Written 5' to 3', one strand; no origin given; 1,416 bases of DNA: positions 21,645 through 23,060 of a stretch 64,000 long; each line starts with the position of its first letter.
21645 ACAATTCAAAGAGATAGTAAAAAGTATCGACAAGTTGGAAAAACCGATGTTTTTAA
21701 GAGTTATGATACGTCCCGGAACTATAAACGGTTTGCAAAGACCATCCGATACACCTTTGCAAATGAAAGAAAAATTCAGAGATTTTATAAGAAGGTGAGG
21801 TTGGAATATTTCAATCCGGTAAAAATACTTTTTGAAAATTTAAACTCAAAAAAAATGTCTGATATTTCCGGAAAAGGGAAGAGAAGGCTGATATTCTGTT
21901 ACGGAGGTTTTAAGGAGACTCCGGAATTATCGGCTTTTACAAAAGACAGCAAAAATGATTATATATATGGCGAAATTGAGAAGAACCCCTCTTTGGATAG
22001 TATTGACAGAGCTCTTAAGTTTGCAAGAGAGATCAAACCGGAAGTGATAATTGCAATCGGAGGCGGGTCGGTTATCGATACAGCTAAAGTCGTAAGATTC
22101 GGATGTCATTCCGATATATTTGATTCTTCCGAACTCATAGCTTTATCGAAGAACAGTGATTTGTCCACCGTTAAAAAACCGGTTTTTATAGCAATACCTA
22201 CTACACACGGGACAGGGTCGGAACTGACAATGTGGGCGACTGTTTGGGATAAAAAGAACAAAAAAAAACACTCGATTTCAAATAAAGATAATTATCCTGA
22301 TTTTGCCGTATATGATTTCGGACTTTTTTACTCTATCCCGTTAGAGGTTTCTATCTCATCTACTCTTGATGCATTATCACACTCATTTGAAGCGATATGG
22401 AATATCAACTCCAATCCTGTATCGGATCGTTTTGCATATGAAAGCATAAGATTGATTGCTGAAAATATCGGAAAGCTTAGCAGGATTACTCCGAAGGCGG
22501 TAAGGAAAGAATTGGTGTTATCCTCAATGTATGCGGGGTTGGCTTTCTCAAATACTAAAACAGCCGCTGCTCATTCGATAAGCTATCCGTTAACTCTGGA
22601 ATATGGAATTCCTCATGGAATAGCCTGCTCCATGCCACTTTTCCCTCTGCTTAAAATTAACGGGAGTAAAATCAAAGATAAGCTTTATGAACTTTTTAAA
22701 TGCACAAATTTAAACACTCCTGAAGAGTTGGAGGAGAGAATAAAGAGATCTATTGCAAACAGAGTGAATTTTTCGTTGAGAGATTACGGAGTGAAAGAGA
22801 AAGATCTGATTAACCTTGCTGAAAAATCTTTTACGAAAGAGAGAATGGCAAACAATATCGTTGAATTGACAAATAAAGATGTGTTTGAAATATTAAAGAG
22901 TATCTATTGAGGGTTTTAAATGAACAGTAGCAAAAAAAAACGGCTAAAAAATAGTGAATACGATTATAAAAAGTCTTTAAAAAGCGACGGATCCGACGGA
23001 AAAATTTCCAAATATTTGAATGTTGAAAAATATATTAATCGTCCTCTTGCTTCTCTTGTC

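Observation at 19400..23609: Minimal, self-contained hydroxyethylphosphonate (HEP) synthesis, activation and transfer operon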

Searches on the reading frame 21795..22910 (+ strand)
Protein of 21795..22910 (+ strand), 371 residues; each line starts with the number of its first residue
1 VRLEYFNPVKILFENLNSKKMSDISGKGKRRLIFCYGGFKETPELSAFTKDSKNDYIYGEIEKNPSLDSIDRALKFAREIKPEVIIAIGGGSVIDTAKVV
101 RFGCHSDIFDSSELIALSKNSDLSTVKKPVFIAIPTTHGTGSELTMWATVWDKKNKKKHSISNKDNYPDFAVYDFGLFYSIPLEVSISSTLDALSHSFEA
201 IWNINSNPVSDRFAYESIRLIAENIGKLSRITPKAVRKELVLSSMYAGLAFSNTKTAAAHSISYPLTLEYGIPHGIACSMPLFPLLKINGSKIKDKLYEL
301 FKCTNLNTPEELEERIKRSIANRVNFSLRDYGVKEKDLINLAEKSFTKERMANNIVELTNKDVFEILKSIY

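Call 3: search_protein_families(library=pfam, proteins=[window:21795-22910:+], max_evalue=0.01)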
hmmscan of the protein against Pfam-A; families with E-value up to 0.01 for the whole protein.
window:21795-22910:+ (371 aa): 3 families
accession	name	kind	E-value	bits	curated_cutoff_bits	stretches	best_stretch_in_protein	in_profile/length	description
PF25137.1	ADH_Fe_C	-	4.5e-35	121.5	27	1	187-371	2-194/194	Fe-containing alcohol dehydrogenase family, C-terminal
PF00465.25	Fe-ADH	-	9.2e-34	116.9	31.3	1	8-174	1-167/168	Iron-containing alcohol dehydrogenase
PF13685.12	Fe-ADH_2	-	0.00013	22.4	28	1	62-102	55-95/149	Iron-containing alcohol dehydrogenase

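Call 4: search_protein_families(library=ncbifam, proteins=[window:21795-22910:+], max_evalue=0.01)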
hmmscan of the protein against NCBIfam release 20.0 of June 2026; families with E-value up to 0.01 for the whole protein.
window:21795-22910:+ (371 aa): 16 families
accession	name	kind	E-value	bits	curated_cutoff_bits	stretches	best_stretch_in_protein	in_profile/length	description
TIGR03405.1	Phn_Fe-ADH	equivalog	3.1e-81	272.9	423.7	1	5-354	1-352/355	iron-containing alcohol dehydrogenase PsrA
NF041833.1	Fe_ADH_ErcA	equivalog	8e-47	160.2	550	1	54-369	60-380/382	alcohol dehydrogenase-like regulatory protein ErcA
NF010378.0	PRK13805.1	equivalog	5.6e-43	146.9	951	1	53-310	513-777/872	bifunctional acetaldehyde-CoA/alcohol dehydrogenase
NF007911.0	PRK10624.1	equivalog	6.5e-43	147.1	537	1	57-371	63-382/382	lactaldehyde reductase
TIGR02638.1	lactal_redase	equivalog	9.4e-43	146.4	523.15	1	56-365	61-377/379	lactaldehyde reductase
NF050025.1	SulfAcetaldRedSarD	equivalog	7.9e-38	130.3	700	1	56-369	62-383/385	sulfoacetaldehyde reductase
NF058672.1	4HyButDHCUPNE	equivalog_domain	2.2e-33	116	500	1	38-368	39-375/378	4-hydroxybutyrate dehydrogenase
NF053866.1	CholDhdGbsBBac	equivalog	5.2e-32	110.9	550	1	50-368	63-388/392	choline dehydrogenase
NF007363.0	PRK09860.1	equivalog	3.8e-30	105.3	581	1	55-368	62-380/383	L-threonine dehydrogenase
NF011998.0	PRK15454.1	equivalog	4.2e-29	101.5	556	1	65-297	90-318/395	ethanolamine utilization ethanol dehydrogenase EutG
NF011717.0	PRK15138.1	equivalog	3.5e-18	65.8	645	1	5-333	6-339/387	alcohol dehydrogenase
TIGR04266.1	NDMA_methanol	equivalog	2.3e-14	53.1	625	1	57-283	70-297/420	NDMA-dependent methanol dehydrogenase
NF041822.1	daptide_DH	equivalog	3.7e-13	49.1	300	1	70-229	42-204/363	daptide-type RiPP biosynthesis dehydogenase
NF006941.0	PRK09423.1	subfamily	2.7e-09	36.3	336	1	45-105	48-108/367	glycerol dehydrogenase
NF053832.1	GlycoaldRedHalo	equivalog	3.5e-06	26.4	550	1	60-103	63-106/363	glycolaldehyde reductase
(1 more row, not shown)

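Call 54: search_solved_structures(query=window:21795-22910:+, max_evalue=1e-10)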
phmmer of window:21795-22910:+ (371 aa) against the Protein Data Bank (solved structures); distinct sequences matched with E-value up to 1e-10: 36.
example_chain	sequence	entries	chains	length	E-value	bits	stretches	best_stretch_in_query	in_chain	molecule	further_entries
9ldl_C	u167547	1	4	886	4.3e-35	124.4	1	33-296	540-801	Aldehyde dehydrogenase family protein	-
6jko_A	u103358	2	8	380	7.9e-35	123.6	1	49-360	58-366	Methanol dehydrogenase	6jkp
3zdr_A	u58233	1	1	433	2.4e-33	118.7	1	53-295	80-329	ALCOHOL DEHYDROGENASE DOMAIN OF THE BIFUNCTIONAL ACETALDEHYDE DEHYDROGENASE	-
1vhd_A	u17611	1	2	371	7.7e-33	117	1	4-312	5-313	alcohol dehydrogenase, iron-containing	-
1o2d_A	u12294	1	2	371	9.3e-33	116.8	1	4-298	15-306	Alcohol dehydrogenase, iron-containing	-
9knp_A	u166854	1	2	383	1.2e-30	109.8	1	61-343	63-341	375aa long hypothetical alchol dehydrogenase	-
9jx4_A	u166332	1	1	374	2.6e-30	108.7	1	50-312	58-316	Aldehyde-alcohol dehydrogenase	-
13he_A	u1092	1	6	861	8.9e-29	103.7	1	59-299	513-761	Aldehyde-alcohol dehydrogenase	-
8uhw_A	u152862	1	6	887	9.5e-29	103.6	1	59-299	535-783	Aldehyde-alcohol dehydrogenase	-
6scg_A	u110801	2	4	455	5.2e-28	101.2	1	55-291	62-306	Aldehyde-alcohol dehydrogenase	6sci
6tqh_A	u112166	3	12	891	2.3e-27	99.1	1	55-291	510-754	Aldehyde-alcohol dehydrogenase | Bifunctional aldehyde-alcohol dehydrogenase AdhE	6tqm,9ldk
6ahc_A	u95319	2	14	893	2.3e-27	99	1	55-291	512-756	Aldehyde-alcohol dehydrogenase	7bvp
3bfj_A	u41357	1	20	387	7.3e-27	97.4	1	57-347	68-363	1,3-propanediol oxidoreductase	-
4fr2_A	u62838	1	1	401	1.7e-26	96.1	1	47-370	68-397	1,3-propanediol dehydrogenase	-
7dag_A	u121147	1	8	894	2.9e-26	95.4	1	45-291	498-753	Aldehyde-alcohol dehydrogenase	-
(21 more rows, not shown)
